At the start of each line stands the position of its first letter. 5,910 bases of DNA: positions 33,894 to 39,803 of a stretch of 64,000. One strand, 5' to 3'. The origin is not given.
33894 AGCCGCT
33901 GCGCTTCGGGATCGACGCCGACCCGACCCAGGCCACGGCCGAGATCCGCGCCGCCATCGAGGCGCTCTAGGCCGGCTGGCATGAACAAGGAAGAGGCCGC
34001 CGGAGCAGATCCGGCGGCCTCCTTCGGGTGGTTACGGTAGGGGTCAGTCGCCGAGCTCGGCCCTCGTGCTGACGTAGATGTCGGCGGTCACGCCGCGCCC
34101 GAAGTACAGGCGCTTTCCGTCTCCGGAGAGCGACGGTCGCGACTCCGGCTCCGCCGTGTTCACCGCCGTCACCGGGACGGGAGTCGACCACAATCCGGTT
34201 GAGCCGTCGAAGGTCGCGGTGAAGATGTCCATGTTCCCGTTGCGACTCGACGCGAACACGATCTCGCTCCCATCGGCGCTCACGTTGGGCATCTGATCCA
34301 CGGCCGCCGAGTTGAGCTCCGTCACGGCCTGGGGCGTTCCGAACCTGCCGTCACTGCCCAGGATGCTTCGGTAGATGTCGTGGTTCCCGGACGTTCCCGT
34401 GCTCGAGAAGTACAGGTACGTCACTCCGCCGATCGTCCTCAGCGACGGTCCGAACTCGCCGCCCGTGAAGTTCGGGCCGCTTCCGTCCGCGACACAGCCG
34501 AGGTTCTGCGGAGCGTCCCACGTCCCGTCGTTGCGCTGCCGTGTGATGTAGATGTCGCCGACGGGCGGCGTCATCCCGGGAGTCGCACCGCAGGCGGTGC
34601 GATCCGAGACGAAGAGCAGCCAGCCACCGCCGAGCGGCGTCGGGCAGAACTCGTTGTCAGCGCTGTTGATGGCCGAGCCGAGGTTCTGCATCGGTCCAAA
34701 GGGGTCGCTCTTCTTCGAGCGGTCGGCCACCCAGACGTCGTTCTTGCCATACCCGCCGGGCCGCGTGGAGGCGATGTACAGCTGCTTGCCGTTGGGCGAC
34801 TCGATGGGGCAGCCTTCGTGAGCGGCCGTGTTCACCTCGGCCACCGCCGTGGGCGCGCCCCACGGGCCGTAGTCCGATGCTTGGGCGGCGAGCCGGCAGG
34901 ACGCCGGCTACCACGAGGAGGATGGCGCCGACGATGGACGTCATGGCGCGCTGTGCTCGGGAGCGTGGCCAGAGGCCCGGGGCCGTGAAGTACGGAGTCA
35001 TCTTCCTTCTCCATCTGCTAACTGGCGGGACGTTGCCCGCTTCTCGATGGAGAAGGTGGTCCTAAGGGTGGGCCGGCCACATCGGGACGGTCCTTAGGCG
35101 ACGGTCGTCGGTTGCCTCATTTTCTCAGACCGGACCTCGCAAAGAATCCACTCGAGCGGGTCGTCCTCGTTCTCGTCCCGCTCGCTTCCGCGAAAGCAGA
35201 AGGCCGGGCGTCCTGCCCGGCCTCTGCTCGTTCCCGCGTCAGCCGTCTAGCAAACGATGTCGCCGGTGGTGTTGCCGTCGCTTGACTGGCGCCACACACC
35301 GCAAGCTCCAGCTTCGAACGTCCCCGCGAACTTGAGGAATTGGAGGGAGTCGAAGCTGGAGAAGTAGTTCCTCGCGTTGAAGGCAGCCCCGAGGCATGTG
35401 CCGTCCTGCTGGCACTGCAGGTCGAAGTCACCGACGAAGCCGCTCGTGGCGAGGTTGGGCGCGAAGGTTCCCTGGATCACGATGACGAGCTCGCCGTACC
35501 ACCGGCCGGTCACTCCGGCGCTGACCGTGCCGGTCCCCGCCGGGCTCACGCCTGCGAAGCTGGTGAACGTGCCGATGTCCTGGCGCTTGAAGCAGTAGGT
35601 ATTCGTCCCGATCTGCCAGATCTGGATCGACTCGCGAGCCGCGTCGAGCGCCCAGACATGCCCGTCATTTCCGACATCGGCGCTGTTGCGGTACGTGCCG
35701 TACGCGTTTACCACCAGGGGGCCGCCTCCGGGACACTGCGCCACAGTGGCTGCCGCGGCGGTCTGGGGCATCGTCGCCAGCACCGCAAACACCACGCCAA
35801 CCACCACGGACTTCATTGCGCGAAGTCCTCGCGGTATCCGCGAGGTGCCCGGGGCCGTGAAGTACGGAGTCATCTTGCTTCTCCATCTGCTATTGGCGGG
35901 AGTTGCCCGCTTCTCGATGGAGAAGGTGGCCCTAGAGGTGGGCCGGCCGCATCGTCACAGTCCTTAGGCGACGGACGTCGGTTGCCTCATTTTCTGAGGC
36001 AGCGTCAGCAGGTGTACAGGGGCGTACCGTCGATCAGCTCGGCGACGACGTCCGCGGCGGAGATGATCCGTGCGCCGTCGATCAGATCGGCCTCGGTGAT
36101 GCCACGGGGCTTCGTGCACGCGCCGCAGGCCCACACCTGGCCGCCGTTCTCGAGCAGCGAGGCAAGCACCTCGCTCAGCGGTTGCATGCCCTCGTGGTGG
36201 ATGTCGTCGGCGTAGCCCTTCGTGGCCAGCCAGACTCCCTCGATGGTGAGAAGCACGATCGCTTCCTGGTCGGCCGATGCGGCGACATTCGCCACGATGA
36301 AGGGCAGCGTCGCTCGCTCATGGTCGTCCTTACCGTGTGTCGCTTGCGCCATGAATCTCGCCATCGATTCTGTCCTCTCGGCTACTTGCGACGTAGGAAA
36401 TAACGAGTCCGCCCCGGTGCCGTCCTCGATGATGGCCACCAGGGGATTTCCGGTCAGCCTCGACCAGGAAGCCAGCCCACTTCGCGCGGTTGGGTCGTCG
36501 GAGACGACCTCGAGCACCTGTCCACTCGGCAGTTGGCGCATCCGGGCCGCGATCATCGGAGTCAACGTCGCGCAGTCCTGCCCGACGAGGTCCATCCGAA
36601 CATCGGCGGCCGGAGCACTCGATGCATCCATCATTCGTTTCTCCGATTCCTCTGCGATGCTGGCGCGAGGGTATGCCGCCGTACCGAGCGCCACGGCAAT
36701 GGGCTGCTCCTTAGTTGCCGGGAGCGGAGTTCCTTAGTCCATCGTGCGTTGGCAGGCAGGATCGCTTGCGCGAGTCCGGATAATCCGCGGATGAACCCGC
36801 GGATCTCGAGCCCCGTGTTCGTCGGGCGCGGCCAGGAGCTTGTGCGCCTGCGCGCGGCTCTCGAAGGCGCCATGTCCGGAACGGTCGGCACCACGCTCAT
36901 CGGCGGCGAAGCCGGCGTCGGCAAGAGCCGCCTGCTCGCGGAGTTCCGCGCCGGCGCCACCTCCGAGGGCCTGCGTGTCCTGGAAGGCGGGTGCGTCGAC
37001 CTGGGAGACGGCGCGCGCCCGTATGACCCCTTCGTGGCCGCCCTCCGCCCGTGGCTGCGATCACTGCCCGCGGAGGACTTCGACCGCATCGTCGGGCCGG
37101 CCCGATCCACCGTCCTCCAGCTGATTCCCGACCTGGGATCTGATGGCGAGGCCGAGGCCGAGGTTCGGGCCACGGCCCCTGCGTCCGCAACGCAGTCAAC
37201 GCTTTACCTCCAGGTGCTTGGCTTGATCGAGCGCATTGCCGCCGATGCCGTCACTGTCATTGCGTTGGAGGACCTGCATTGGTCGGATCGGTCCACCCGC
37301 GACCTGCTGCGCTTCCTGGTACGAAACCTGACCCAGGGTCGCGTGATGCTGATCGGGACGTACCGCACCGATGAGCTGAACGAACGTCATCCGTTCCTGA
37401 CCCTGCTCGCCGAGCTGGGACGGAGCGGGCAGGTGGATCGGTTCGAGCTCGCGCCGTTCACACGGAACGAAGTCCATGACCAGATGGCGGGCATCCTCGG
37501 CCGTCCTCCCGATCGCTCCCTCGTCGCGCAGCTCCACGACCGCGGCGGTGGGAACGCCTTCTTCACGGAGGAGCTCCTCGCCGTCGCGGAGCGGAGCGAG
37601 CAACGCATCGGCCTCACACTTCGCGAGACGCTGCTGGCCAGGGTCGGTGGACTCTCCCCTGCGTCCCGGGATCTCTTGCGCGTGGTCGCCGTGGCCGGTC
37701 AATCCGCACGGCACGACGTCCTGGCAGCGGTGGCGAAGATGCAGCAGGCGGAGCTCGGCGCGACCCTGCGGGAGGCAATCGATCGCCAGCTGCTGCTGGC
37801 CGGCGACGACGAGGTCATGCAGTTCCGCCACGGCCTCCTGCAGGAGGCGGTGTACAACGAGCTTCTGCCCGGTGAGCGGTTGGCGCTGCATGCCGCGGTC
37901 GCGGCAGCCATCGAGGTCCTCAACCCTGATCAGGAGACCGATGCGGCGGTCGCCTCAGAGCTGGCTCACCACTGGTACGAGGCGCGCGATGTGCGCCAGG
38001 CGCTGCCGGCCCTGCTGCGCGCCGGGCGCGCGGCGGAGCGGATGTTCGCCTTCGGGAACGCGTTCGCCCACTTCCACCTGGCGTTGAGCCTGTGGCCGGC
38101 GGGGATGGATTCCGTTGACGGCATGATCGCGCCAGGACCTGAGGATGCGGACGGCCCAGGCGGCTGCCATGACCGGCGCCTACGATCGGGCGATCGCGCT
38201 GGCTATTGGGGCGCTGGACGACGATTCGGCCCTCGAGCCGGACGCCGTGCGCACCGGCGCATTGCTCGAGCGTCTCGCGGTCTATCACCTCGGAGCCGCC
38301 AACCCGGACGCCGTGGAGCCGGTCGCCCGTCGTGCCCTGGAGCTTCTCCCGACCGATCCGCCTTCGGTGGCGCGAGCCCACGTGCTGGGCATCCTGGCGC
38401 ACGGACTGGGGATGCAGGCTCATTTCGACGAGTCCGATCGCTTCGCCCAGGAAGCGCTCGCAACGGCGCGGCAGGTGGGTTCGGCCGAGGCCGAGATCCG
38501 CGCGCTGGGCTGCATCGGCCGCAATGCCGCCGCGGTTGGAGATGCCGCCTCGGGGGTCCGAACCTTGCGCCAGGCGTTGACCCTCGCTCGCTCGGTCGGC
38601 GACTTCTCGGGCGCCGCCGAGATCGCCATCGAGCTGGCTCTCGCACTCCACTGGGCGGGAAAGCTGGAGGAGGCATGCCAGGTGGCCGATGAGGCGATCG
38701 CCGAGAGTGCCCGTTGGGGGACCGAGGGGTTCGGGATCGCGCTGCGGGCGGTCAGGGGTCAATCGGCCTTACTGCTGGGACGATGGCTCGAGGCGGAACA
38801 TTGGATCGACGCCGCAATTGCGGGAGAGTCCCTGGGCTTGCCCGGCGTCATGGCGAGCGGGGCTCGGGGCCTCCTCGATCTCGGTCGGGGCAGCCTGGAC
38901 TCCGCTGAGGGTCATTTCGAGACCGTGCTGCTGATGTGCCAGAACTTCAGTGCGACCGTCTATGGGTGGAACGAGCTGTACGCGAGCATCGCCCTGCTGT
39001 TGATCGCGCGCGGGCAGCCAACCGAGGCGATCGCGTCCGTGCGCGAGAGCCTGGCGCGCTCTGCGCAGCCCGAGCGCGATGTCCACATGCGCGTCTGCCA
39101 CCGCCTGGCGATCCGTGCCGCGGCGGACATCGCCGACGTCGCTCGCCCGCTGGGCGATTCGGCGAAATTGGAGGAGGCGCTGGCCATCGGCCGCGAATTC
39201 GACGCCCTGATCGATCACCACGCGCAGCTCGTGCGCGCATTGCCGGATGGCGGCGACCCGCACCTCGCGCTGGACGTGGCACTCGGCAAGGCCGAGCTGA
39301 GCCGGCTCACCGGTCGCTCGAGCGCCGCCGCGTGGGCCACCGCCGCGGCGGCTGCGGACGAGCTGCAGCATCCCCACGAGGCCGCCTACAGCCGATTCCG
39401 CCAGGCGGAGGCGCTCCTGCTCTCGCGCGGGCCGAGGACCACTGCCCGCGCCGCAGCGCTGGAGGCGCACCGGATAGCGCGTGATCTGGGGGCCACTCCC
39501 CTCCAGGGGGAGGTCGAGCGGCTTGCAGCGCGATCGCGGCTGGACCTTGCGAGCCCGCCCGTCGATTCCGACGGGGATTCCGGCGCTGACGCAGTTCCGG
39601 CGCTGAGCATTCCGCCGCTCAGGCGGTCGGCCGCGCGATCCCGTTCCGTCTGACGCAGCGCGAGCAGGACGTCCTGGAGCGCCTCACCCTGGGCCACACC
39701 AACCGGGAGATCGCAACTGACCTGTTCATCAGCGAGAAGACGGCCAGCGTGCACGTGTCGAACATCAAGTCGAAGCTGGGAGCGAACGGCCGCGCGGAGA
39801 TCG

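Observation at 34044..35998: Duplicated 150-bp promoter + N-terminus cassette fused to two unrelated secreted proteins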

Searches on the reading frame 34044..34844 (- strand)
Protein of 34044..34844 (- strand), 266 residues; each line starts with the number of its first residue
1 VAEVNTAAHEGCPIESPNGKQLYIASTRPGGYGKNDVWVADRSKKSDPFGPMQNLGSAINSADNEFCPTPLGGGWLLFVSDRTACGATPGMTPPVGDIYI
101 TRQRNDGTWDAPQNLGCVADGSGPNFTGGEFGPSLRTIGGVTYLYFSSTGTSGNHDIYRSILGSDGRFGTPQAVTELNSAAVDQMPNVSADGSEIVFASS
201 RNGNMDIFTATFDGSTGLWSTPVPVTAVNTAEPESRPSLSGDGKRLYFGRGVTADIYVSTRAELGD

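Call 16: search_protein_families(library=pfam, proteins=[window:34044-34844:-], max_evalue=0.01)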
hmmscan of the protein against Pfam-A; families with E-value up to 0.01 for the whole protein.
window:34044-34844:- (266 aa): 1 family
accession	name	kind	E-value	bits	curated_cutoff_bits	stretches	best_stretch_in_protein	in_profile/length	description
PF07676.18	PD40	-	4.4e-26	90.7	20.9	3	4-39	5-38/38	WD40-like Beta Propeller Repeat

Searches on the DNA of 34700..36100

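Call 5: search_rna_families(source=window, start=34700, end=36100, threshold=evalue, max_evalue=10, show_alignments=4)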
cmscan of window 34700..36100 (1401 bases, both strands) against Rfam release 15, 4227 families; matches with E-value up to 10: 7.
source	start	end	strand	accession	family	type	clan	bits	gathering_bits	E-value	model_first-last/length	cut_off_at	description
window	35154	35230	+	RF02651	SorY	Gene; sRNA;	-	22.8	111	0.055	1-83/83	no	Singlet oxygen resistance RNA Y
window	35155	35231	+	RF01680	P5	Gene; sRNA;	-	21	60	0.74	1-71/71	no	Pseudomonas sRNA P5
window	35147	35228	+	RF02784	SorX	Gene; sRNA;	-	20.5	46.6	0.046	1-73/73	no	Singlet oxygen resistance RNA X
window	34720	34758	+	RF02940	COG3860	Cis-reg;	-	17.6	42.5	0.37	1-54/54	no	COG3860 RNA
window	35779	35880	-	RF02647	Cis52_sRNA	Gene; sRNA;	-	16.2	56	2.4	17-127/179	no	Ruegeria cis52 sRNA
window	35202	35222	-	RF02784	SorX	Gene; sRNA;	-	13.8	46.6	4.3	47-67/73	no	Singlet oxygen resistance RNA X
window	35474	35526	+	RF01119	sR32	Gene; snRNA; snoRNA; CD-box;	-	12.4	40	2.2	1-57/57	no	Small nucleolar RNA sR32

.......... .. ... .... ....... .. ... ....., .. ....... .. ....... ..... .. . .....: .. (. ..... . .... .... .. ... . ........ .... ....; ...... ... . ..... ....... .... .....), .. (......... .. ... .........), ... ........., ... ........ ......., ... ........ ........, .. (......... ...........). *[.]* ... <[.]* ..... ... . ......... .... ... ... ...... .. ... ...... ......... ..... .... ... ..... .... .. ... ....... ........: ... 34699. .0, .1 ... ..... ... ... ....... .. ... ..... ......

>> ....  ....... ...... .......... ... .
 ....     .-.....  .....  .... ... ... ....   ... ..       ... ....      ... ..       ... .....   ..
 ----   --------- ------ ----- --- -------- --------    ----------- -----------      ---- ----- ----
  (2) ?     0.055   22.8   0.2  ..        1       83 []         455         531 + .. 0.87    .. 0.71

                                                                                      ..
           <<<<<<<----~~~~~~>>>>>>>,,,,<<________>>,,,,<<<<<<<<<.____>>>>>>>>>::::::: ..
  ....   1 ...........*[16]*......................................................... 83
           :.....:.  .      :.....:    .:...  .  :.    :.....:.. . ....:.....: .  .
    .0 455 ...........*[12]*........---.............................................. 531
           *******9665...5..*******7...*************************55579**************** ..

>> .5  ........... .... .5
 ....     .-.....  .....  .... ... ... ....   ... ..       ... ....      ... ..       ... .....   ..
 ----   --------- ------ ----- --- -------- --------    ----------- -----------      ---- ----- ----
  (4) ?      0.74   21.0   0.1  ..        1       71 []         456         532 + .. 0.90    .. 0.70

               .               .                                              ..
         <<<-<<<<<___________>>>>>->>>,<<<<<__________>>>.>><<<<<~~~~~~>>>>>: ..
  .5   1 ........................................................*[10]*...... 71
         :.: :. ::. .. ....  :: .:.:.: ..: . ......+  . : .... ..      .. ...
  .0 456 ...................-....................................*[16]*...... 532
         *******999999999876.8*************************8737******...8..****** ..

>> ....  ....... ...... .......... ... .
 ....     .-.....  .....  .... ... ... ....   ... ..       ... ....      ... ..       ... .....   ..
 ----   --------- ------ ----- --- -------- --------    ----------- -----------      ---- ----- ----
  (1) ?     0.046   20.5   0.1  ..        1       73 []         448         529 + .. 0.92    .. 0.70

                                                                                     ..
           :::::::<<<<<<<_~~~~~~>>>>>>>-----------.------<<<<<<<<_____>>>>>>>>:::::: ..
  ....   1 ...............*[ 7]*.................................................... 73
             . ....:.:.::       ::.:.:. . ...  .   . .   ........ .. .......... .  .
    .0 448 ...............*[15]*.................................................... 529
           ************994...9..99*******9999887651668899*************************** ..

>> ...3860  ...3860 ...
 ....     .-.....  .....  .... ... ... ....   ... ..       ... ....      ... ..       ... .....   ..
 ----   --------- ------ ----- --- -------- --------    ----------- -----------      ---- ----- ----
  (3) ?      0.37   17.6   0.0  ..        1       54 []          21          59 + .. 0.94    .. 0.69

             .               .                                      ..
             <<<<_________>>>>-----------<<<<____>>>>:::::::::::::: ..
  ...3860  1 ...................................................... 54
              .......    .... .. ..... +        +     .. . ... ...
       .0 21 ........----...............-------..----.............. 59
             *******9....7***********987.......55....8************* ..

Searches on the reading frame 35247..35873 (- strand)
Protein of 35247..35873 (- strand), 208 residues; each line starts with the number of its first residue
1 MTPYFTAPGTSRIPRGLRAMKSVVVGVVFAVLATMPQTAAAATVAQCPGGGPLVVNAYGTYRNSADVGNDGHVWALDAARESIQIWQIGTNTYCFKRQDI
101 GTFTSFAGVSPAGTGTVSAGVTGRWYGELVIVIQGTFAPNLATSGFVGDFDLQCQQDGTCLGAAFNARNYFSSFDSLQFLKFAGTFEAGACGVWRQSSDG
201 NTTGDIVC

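Call 16: search_protein_families(library=pfam, proteins=[window:35247-35873:-], max_evalue=0.01)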
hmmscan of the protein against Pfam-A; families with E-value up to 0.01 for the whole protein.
window:35247-35873:- (208 aa): 0 families

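Call 43: search_protein_families(library=pfam, proteins=[window:35247-35873:-], max_evalue=0.1)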
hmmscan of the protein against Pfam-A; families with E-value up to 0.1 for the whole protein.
window:35247-35873:- (208 aa): 0 families

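Call 60: find_homologous_proteins(query=window:35247-35873:-, max_evalue=0.001)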
Query window:35247-35873:- (208 aa): 173 proteins with E <= 0.001 among 800 candidates; the best 120 are listed.
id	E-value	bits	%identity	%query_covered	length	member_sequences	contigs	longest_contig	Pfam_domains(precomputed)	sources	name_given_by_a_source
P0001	2.0e-110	385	85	100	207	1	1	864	-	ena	-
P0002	5.8e-109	380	94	84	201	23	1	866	-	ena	-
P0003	7.9e-106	370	98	80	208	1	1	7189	-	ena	-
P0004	1.8e-105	369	90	84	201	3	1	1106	-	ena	-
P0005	2.7e-105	368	90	83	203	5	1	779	-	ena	-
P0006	1.5e-103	363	87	84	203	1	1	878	-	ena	-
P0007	1.7e-103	363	82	95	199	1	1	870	-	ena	-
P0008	2.7e-103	362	90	84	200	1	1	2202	-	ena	-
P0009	3.3e-103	362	89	79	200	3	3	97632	-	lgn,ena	-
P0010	3.9e-102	358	78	100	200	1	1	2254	-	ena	-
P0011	3.5e-100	352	85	84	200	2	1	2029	-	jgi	jgi:hypothetical protein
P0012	1.6e-99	350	86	84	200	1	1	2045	-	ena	-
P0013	2.2e-99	349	86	84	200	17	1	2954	-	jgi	-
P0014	6.6e-99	348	87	83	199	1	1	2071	-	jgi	jgi:hypothetical protein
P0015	2.3e-98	346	84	83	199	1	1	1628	-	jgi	-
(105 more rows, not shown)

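Call 72: predict_structure(alignment_id=A8)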
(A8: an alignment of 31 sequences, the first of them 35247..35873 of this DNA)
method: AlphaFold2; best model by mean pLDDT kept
length: 208 residues; sequences in the alignment: 31
mean_pLDDT: 80.8   pTM: 0.70
mean pLDDT of the five models: 80.8, 79.6, 79.4, 79.2, 76.0
residues with pLDDT >= 90: 109; 70-90: 42; 50-70: 29; < 50: 28
segments of 3 or more residues with pLDDT < 50: 1-3, 5-7, 16-21, 34-44
pLDDT, mean of each block of 10 residues (from residue 1): 44 49 51 45 58 97 76 80 97 97 89 89 94 97 96 80 91 96 94 89 90
secondary structure, 60 per line:
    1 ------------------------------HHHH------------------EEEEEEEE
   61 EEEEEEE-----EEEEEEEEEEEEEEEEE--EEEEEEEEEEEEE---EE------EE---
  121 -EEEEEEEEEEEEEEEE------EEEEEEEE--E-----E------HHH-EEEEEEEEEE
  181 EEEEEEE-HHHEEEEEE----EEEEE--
elements in order: H31-34 E53-67 E73-89 E92-104 E122-137 E144-151 E171-187 E192-197 E202-206

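Call 74: fold_search(model_id=the predicted structure, library=pdb)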
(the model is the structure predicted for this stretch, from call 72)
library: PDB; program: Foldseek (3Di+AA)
matches with E <= 10: 167; with E <= 0.001: 0
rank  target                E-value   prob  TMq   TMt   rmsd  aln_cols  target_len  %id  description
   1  7cbm_DA               1.8e-01  0.07  0.12  0.08  21.8       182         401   15  Cryo-EM structure of the flagellar distal rod with partial hook from Salmonella (released 2021-04-28)
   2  6j1b                  2.7e-01  0.06  0.16  0.15  14.5       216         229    5  Photoswitchable fluorescent protein Gamillus, N150C/T204V double mutant, on-state (released 2019-11-06)
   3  5y00                  3.0e-01  0.08  0.16  0.15  15.4       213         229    5  Acid-tolerant monomeric GFP, Gamillus, fluorescence (ON) state (released 2018-01-17)
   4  8alo_B                5.7e-01  0.12  0.17  0.23  16.3       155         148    7  Heterodimer formation of sensory domains of Vibrio cholerae regulators ToxR and ToxS (released 2023-09-13)
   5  4pa0_A                7.4e-01  0.04  0.16  0.05  14.6       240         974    7  Omecamtiv Mercarbil binding site on the Human Beta-Cardiac Myosin Motor Domain (released 2015-07-08)
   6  2fwv                  8.3e-01  0.03  0.13  0.14  15.2       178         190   11  Crystal Structure of Rv0813 (released 2006-08-03)
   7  9a2m_MODEL_1_A        9.2e-01  0.06  0.20  0.14  19.7       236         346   10  Model of E. coli OmpA by in-cell photo-crosslinking MS and deep learning (released 2023-02-24)
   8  6uxd_A                9.7e-01  0.01  0.09  0.09  19.7       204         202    6  2.0A resolution structure of the hypothetical protein CT021 from Chlamydia trachomatis (released 2020-11-11)
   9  8uzl_A                1.2e+00  0.02  0.12  0.15  18.3       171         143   12  Designed Transmembrane beta-barrel- TMB10_163 (released 2024-07-17)
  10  7sby_B                1.3e+00  0.03  0.13  0.04  17.2       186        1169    7  Structure of OC43 spike in complex with polyclonal Fab7 (Donor 269) (released 2022-05-04)
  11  5kja_A                1.3e+00  0.02  0.14  0.07  20.6       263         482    8  Synechocystis apocarotenoid oxygenase (ACO) mutant - Trp149Ala (released 2016-08-03)
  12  6czj_B                1.4e+00  0.04  0.13  0.20  15.6       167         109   12  Structure of a redesigned beta barrel, b10 (released 2018-09-19)
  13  5kew_B                1.5e+00  0.11  0.22  0.32  16.3       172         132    5  Vibrio parahaemolyticus VtrA/VtrC complex bound to the bile salt taurodeoxycholate (released 2016-07-20)
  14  6czj_A                1.5e+00  0.04  0.12  0.20  15.0       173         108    9  Structure of a redesigned beta barrel, b10 (released 2018-09-19)
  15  3ml6_F                1.5e+00  0.01  0.07  0.05  23.3       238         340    8  a complex between Dishevelled2 and clathrin adaptor AP-2 (released 2010-08-11)
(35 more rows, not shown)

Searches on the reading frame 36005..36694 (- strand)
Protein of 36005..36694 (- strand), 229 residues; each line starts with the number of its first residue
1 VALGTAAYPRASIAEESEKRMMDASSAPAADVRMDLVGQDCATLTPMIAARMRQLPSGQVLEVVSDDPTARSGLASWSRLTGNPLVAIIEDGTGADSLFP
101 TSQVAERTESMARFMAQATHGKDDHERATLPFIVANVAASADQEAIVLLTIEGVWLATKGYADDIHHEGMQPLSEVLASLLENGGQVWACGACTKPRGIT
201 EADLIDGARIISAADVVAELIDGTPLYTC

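Call 16: search_protein_families(library=pfam, proteins=[window:36005-36694:-], max_evalue=0.01)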
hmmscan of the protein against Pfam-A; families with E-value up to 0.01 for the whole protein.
window:36005-36694:- (229 aa): 3 families
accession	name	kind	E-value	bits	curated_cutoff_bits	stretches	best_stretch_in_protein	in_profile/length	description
PF02635.20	DsrE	-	6.6e-15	55.7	22.7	1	114-220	3-107/116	DsrE/DsrF-like family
PF01206.22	TusA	-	3.4e-07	30.4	28.6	1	34-91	3-60/70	Sulfurtransferase TusA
PF13686.11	DrsE_2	-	2.5e-05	24.7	25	0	122-159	11-48/156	DsrE/DsrF/DrsH-like family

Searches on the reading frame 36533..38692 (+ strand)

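Call 43: search_protein_families(library=pfam, proteins=[window:36533-38692:+], max_evalue=0.1)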
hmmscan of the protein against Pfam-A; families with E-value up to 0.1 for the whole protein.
window:36533-38692:+ (719 aa): 4 families
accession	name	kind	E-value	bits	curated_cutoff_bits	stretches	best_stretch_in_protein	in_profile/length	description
PF13191.12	AAA_16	-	1.9e-28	100.5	32.6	1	96-274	2-167/167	AAA ATPase domain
PF13401.12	AAA_22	-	0.0037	18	27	1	120-280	7-127/130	AAA domain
PF13312.11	DUF4081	-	0.0077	16.9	25.3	0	473-498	59-84/105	Domain of unknown function (DUF4081)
PF13604.12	AAA_30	-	0.076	13.2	27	0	108-150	8-50/191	AAA domain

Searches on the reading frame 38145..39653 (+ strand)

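Call 43: search_protein_families(library=pfam, proteins=[window:38145-39653:+], max_evalue=0.1)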
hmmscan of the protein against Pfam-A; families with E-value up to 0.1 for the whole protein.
window:38145-39653:+ (502 aa): 3 families
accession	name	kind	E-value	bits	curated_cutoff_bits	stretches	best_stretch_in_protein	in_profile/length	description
PF17874.7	TPR_MalT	-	2.6e-06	27.4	45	1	53-224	16-187/336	MalT-like TPR region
PF13424.12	TPR_12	-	1.6e-05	25.4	30.1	1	4-68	10-75/77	Tetratricopeptide repeat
PF07719.23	TPR_2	-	0.0049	17.3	27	0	158-186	1-29/34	Tetratricopeptide repeat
